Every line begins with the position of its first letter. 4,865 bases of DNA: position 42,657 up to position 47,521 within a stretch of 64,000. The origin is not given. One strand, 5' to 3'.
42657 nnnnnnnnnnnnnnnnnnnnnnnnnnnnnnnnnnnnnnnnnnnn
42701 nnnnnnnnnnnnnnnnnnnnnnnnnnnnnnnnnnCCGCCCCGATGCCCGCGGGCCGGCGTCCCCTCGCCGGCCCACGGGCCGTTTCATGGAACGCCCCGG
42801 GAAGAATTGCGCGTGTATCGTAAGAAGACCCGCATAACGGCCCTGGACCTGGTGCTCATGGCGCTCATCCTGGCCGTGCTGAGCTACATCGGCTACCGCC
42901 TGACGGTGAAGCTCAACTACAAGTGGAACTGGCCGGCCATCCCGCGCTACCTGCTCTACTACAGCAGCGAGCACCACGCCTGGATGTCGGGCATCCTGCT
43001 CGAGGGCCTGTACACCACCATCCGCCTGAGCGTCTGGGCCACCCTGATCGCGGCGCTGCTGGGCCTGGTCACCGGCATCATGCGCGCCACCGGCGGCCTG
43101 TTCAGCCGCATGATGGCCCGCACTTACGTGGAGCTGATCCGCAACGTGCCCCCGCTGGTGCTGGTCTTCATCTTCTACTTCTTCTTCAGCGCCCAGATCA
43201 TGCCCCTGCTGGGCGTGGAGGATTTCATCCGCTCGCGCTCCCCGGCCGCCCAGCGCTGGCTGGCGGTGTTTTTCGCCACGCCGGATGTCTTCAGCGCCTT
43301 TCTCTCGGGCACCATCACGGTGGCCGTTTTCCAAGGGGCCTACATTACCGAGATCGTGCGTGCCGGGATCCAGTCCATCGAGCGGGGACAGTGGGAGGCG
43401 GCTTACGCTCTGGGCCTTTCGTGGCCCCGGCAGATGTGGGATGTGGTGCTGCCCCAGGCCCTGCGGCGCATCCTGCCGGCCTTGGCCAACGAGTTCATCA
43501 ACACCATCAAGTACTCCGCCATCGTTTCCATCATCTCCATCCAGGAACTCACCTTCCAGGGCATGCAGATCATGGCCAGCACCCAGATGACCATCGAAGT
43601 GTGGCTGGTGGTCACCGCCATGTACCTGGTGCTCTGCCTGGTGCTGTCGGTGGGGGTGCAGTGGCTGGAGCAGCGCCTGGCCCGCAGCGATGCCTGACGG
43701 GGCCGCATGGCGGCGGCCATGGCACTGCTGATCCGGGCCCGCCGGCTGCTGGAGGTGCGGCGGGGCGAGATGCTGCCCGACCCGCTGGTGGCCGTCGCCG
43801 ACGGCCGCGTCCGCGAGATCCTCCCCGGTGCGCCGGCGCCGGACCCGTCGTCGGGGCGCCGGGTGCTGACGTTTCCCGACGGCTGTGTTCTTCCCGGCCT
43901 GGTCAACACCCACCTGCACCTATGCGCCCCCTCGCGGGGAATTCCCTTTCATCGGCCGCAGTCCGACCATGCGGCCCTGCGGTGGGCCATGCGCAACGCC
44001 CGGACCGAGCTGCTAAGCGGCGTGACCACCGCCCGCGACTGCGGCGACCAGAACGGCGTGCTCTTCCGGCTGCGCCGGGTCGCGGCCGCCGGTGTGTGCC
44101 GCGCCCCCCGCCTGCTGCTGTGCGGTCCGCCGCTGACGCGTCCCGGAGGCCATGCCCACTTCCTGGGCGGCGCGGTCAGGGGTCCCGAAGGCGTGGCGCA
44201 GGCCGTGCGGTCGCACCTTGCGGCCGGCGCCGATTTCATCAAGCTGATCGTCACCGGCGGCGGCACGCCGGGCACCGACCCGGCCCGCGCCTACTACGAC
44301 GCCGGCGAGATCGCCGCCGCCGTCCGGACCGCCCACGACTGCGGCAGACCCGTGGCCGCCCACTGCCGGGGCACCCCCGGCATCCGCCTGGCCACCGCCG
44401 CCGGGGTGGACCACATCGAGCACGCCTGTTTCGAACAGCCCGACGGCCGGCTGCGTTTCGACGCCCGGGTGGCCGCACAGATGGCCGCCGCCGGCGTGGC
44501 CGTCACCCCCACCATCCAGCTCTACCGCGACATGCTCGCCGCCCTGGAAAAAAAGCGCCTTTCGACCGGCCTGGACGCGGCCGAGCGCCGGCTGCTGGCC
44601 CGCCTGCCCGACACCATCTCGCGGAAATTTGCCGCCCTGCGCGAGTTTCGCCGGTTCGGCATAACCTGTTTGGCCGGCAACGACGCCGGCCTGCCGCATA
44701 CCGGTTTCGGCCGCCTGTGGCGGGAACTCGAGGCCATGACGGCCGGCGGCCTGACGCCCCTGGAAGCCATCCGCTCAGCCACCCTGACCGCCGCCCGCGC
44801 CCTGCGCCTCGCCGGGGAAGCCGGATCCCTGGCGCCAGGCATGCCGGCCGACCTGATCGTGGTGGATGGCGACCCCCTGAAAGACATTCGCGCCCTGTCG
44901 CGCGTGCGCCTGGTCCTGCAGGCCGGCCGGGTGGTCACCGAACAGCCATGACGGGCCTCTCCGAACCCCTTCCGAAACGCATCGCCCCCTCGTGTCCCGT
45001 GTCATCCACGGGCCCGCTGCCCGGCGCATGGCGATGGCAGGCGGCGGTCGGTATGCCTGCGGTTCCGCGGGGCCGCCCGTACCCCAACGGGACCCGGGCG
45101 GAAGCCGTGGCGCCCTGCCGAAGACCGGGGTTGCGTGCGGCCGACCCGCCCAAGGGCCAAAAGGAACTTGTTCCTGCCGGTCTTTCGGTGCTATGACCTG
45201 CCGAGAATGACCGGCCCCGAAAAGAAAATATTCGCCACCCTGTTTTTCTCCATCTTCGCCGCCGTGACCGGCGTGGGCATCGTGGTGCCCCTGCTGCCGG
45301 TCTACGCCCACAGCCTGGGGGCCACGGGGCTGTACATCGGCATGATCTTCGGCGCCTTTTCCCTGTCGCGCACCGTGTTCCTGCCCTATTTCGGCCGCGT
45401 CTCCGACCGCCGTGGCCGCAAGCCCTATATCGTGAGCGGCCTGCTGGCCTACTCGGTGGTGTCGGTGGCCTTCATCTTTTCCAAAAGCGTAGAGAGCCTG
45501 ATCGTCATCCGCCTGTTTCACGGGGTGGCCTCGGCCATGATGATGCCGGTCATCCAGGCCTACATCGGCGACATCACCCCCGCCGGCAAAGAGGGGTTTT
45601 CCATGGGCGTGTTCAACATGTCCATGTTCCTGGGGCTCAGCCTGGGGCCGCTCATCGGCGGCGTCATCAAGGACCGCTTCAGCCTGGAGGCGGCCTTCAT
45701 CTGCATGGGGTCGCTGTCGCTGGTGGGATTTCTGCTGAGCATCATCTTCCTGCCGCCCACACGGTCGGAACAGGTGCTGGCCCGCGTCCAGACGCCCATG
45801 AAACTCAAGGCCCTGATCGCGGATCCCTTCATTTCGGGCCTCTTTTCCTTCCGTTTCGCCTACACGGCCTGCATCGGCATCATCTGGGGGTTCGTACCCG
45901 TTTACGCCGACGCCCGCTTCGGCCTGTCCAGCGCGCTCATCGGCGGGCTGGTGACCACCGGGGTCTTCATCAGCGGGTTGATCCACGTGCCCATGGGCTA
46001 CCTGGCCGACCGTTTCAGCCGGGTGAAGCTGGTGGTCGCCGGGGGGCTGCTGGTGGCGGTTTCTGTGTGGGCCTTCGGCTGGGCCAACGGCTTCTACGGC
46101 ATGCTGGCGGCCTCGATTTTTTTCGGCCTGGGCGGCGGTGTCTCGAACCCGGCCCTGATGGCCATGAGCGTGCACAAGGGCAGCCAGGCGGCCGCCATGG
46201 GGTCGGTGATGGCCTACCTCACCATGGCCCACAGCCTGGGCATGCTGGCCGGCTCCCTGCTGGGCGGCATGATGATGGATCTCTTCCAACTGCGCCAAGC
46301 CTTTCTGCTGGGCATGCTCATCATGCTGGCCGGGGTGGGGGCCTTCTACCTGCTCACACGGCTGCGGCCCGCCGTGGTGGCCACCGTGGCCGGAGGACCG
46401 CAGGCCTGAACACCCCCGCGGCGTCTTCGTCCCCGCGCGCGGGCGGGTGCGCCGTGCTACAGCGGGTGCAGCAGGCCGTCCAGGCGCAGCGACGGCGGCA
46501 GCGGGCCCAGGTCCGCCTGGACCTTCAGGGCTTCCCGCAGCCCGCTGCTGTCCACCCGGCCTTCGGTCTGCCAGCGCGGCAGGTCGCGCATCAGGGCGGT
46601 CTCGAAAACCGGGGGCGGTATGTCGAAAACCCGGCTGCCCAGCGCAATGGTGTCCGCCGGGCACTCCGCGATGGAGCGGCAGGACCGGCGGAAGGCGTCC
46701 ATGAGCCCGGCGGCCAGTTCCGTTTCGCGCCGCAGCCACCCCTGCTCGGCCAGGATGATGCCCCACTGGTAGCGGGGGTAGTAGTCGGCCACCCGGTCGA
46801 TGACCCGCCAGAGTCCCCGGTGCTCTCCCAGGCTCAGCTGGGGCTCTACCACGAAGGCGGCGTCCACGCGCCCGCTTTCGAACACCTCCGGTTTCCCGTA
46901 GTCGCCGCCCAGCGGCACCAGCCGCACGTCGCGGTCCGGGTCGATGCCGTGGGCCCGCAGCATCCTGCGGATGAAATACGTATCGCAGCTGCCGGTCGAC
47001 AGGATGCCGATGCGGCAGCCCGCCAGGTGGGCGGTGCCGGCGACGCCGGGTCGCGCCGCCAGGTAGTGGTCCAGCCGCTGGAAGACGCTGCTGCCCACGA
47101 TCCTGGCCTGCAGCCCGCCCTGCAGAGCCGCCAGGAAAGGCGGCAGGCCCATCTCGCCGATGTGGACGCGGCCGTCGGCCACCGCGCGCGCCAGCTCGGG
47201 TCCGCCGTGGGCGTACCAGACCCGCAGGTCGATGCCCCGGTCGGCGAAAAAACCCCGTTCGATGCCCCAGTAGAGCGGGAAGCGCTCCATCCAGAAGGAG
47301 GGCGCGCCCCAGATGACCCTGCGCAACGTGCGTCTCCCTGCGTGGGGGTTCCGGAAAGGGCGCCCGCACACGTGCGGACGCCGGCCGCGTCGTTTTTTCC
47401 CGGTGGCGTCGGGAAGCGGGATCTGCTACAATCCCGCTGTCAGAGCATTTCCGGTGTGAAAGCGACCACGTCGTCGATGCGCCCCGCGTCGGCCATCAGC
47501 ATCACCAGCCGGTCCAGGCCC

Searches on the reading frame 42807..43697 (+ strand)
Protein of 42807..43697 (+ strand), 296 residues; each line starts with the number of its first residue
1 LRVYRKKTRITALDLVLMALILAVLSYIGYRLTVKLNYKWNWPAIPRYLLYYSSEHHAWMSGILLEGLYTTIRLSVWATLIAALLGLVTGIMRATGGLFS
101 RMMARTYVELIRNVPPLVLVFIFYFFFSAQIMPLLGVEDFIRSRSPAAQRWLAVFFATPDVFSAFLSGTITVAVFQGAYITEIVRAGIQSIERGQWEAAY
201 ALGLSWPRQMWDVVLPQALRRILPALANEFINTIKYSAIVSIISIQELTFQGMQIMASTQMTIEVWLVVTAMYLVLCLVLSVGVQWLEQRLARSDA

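Call 15: search_protein_families(library=pfam, proteins=[window:42807-43697:+], max_evalue=0.0001)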
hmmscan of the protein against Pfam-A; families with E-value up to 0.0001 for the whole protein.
window:42807-43697:+ (296 aa): 1 family
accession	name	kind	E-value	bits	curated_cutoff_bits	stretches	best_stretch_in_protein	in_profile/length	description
PF00528.27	BPD_transp_1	-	2.2e-27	96.4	26.4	1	86-292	1-183/184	Binding-protein-dependent transport system inner membrane component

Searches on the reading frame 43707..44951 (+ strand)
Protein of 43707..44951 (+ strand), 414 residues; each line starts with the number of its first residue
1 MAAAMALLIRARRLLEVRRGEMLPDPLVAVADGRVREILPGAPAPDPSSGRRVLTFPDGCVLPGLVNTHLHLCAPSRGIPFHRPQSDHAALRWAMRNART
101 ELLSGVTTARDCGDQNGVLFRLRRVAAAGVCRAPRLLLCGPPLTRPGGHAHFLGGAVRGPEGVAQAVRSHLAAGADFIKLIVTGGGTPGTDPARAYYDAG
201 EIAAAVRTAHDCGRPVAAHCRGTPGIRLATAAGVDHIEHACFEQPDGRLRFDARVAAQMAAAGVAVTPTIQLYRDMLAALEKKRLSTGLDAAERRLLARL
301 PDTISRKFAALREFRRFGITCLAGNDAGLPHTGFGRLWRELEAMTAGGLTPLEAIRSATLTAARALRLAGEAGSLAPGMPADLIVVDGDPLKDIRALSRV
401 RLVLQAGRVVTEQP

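Call 15: search_protein_families(library=pfam, proteins=[window:43707-44951:+], max_evalue=0.0001)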
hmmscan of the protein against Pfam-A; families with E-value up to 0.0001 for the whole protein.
window:43707-44951:+ (414 aa): 2 families
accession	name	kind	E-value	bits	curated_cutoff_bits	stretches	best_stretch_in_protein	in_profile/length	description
PF01979.26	Amidohydro_1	-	5.9e-38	131.4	25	1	61-410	2-345/345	Amidohydrolase family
PF07969.17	Amidohydro_3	-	6.8e-14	52.6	29.7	1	172-410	227-471/472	Amidohydrolase family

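Call 35: search_protein_families(library=ncbifam, proteins=[window:43707-44951:+], max_evalue=0.00001)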
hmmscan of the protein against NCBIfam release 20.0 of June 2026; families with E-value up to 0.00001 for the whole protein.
window:43707-44951:+ (414 aa): 10 families
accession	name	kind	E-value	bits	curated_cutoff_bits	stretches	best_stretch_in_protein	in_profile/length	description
NF051886.1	XaaProDiPepCaul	equivalog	1e-61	209.2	500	1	9-410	2-397/398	Xaa-Pro dipeptidase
NF006549.0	PRK09045.1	equivalog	9.8e-13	47.5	540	0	4-72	7-76/444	TRZ/ATZ family hydrolase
NF006056.0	PRK08204.1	subfamily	3.4e-09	36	391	0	346-390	339-383/449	hypothetical protein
NF006055.0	PRK08203.1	equivalog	4.9e-09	35.2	532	0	21-73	22-72/455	8-oxoguanine deaminase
TIGR02967.1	guan_deamin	equivalog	3.1e-08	33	375.4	0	347-388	321-362/401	guanine deaminase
NF006679.0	PRK09228.1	subfamily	4.9e-08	32.1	351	0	346-389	345-388/433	guanine deaminase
NF004636.0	PRK05985.1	subfamily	8.2e-08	31.4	408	0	354-413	333-391/398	amidohydrolase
TIGR01224.1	hutI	equivalog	3.1e-07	29.6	298.15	0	345-395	310-360/377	imidazolonepropionase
TIGR02318.1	phosphono_phnM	equivalog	1.6e-06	27.3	390.55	0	349-410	320-375/376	phosphonate metabolism protein PhnM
NF005557.0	PRK07228.1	equivalog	3.6e-06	26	522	0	351-392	339-380/445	5'-deoxyadenosine deaminase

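Call 91: search_solved_structures(query=window:43707-44951:+, max_evalue=1e-10)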
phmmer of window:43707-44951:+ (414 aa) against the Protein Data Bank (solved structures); distinct sequences matched with E-value up to 1e-10: 21.
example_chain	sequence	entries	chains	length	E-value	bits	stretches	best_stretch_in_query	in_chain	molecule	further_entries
3mtw_A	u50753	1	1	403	9.4e-40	140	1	9-410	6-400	L-Arginine carboxypeptidase Cc2672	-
9kov_A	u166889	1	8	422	2.6e-39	138.6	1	5-411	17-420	trum-mut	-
8ihq_A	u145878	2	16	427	9.9e-38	133.4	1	6-409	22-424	Amidohydrolase family protein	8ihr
3be7_A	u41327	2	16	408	2.8e-37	131.9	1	7-410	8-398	Zn-dependent arginine carboxypeptidase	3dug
8ihs_A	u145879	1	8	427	3.5e-37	131.6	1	6-409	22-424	Amidohydrolase family protein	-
8j85_A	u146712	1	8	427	4.8e-37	131.1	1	6-409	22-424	Amidohydrolase family protein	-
9l36_A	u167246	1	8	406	4.8e-36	127.8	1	9-409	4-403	Amidohydrolase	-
2qs8_A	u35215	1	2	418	6.5e-36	127.4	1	8-408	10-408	Xaa-Pro Dipeptidase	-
2p9b_A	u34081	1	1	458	3.2e-35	125.1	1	21-410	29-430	Possible prolidase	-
9l6p_A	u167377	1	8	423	6.6e-33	117.5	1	7-412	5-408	LlADH-WT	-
9l2t_G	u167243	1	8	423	6.7e-32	114.2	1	7-412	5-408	Amide hydrolase LlADH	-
8yag_A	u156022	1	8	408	5.4e-30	107.9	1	10-410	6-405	Imidazolonepropionase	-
3mkv_A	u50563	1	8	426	1.6e-29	106.3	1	152-409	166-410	PUTATIVE AMIDOHYDROLASE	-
8yak_A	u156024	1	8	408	2.1e-29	106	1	10-410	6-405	Imidazolonepropionase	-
9l2o_B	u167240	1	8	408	5e-29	104.7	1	10-410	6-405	Imidazolonepropionase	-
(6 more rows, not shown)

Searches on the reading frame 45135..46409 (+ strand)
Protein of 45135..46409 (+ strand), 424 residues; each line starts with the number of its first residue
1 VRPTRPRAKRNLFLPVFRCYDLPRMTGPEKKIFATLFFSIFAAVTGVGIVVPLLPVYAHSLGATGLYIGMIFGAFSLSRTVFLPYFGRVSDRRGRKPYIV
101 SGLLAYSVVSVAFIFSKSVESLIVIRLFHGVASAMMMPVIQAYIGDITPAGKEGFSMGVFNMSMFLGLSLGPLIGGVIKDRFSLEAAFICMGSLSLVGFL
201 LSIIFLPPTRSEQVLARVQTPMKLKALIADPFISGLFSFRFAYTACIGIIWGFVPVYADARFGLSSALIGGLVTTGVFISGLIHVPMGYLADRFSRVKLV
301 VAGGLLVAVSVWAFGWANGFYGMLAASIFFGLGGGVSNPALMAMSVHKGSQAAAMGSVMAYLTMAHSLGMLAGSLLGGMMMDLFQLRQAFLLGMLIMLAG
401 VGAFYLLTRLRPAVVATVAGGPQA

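Call 15: search_protein_families(library=pfam, proteins=[window:45135-46409:+], max_evalue=0.0001)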
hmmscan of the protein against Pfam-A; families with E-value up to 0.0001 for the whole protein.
window:45135-46409:+ (424 aa): 3 families
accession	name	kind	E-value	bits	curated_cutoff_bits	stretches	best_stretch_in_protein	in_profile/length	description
PF07690.21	MFS_1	-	1e-54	186.2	33.4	2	36-280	1-247/347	Major Facilitator Superfamily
PF12832.13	MFS_1_like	-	5.1e-18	65.7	25.2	2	219-391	200-372/373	MFS_1 like family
PF00083.30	Sugar_tr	-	3.1e-07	30.1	22.3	1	64-205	44-187/452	Sugar (and other) transporter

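Call 64: search_protein_families(library=ncbifam, proteins=[window:45135-46409:+], max_evalue=0.00001)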
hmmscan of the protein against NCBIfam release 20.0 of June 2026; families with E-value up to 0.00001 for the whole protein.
window:45135-46409:+ (424 aa): 51 families (the best 25 are shown)
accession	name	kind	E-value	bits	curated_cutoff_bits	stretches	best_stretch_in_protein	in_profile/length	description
TIGR00880.1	2_A_01_02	superfamily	2e-31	109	131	2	69-209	1-141/141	multidrug resistance protein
NF012174.0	tet_MFS_A_B_C_D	equivalog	9.6e-24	83.9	475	1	37-351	8-330/382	Tet(A)/Tet(B)/Tet(C) family tetracycline efflux MFS transporter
TIGR00711.1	efflux_EmrB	subfamily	2.7e-22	79.2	230.2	2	34-213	5-183/485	DHA2 family efflux MFS transporter permease subunit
TIGR00710.1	efflux_Bcr_CflA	subfamily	3.7e-21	76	200.9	1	37-254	12-226/385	Bcr/CflA family efflux MFS transporter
TIGR00881.1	2A0104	subfamily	4.6e-20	72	407.75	1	67-217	31-182/379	phosphoglycerate transporter protein PgtP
NF000089.1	qac_MFS_AB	exception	1.7e-18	66.7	900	1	35-209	23-198/514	QacA/B family quaternary ammonium compound efflux MFS transporter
NF007372.0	PRK09874.1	equivalog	8e-17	61.4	571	1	37-206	20-193/408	multidrug efflux MFS transporter MdtG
TIGR00895.1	2A0115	subfamily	2.1e-16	59.9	418.55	2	61-208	57-194/398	aromatic acid/H+ symport family MFS transporter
NF008314.0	PRK11102.1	equivalog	3.1e-16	59.6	303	1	40-214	17-193/396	Bcr/CflA family multidrug efflux MFS transporter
NF041040.1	FslB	exception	3.8e-15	55.8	600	1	38-400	14-391/417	rhizoferrin export MFS transporter FslB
NF045486.1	tet_MFS_30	exception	1.1e-14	54.5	730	1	43-407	15-378/392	tetracycline efflux MFS transporter Tet(30)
NF045488.1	tet_MFS_62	exception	5.3e-14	52.1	775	1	36-375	7-350/385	tetracycline efflux MFS transporter Tet(62)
NF033134.0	cmlA_floR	equivalog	1.6e-13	50.9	450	1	38-250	18-224/388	CmlA/FloR family chloramphenicol efflux MFS transporter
NF007799.0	PRK10504.1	subfamily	2.3e-13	49.9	426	1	38-208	17-187/471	multidrug transporter subunit MdtD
NF012169.0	qepA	equivalog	4.2e-13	48.7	1075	1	49-211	42-202/511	fluoroquinolone efflux MFS transporter QepA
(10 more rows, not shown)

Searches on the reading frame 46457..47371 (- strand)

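Call 15: search_protein_families(library=pfam, proteins=[window:46457-47371:-], max_evalue=0.0001)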
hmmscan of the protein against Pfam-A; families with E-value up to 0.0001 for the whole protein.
window:46457-47371:- (304 aa): 2 families
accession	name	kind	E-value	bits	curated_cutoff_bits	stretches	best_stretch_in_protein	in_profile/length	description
PF09084.16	NMT1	-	7.2e-18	65.7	20.5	1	31-239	5-214/216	NMT1/THI5 like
PF13379.11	NMT1_2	-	2e-13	51.2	24.7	1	29-177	17-181/252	NMT1-like family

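Call 64: search_protein_families(library=ncbifam, proteins=[window:46457-47371:-], max_evalue=0.00001)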
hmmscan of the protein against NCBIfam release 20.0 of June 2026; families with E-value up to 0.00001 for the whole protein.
window:46457-47371:- (304 aa): 1 family
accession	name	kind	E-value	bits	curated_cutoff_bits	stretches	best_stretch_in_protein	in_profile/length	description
TIGR01728.1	SsuA_fam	subfamily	1.5e-12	47.4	163.5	1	38-258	19-240/290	aliphatic sulfonate ABC transporter substrate-binding protein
